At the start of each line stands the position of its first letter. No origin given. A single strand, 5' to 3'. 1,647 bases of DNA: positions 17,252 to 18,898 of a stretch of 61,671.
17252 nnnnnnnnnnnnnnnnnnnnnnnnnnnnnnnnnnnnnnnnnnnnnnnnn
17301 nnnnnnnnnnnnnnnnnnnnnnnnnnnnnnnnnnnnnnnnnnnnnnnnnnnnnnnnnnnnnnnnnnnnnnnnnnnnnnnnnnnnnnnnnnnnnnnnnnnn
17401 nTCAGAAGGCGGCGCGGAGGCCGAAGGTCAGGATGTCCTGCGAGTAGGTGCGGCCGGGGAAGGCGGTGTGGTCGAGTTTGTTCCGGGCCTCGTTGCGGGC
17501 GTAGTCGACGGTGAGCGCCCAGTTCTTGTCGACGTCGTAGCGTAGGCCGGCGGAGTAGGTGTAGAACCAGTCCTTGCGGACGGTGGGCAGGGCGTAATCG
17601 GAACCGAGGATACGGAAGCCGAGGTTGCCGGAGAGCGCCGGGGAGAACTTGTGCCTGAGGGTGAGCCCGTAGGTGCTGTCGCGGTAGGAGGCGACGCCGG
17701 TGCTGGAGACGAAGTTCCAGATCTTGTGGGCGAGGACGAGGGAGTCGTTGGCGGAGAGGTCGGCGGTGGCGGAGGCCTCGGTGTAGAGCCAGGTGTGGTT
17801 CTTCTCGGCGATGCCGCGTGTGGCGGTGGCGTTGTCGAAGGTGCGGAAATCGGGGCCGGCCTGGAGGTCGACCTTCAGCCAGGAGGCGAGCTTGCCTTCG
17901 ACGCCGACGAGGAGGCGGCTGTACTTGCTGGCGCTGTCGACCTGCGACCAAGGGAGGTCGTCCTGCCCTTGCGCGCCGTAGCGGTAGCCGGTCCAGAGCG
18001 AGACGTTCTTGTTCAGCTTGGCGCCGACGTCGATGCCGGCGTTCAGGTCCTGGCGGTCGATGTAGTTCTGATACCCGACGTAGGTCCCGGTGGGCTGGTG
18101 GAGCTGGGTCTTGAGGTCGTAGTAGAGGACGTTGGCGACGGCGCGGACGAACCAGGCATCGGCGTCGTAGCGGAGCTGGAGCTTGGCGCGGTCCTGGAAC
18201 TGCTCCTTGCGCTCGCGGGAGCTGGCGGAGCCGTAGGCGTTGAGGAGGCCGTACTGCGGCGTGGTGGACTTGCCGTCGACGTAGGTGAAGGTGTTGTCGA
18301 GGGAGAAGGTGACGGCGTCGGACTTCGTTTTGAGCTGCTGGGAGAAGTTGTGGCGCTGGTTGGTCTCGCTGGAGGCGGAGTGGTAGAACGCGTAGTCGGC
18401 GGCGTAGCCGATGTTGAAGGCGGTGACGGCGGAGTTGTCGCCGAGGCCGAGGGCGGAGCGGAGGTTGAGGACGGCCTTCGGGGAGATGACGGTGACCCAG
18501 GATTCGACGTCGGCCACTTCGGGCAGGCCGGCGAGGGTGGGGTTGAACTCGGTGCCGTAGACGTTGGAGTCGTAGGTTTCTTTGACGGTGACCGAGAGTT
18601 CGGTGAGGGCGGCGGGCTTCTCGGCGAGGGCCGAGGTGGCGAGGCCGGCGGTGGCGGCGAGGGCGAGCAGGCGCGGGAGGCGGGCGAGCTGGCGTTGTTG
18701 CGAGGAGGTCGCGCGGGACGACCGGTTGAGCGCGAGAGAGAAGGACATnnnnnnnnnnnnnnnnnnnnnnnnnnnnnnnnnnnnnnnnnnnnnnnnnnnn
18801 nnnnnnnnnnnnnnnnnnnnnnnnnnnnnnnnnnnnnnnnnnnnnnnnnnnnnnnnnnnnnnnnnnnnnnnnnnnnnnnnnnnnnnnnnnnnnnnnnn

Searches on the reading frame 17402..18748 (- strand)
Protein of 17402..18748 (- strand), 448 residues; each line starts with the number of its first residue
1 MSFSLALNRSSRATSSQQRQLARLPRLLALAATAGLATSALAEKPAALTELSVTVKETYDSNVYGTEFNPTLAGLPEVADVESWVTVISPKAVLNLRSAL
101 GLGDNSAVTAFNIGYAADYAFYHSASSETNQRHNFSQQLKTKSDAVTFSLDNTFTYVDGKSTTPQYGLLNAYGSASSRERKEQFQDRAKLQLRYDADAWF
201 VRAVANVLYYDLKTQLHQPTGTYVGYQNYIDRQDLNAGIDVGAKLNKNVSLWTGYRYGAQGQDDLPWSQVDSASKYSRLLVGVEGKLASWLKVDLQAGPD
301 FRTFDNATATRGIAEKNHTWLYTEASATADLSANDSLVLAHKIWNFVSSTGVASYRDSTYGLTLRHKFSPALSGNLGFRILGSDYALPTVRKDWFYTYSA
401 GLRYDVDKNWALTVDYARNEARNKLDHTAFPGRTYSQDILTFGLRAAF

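Call 52: search_protein_families(library=pfam, proteins=[window:17402-18748:-], max_evalue=0.01)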
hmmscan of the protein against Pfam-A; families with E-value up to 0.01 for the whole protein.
window:17402-18748:- (448 aa): 2 families
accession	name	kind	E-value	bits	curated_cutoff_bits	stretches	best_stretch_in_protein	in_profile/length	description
PF10677.15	DUF2490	-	0.0019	18.4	29.8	0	239-267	41-75/186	Protein of unknown function (DUF2490)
PF13505.12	OMP_b-brl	-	0.0073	16.9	28.7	1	359-445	92-172/175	Outer membrane protein beta-barrel domain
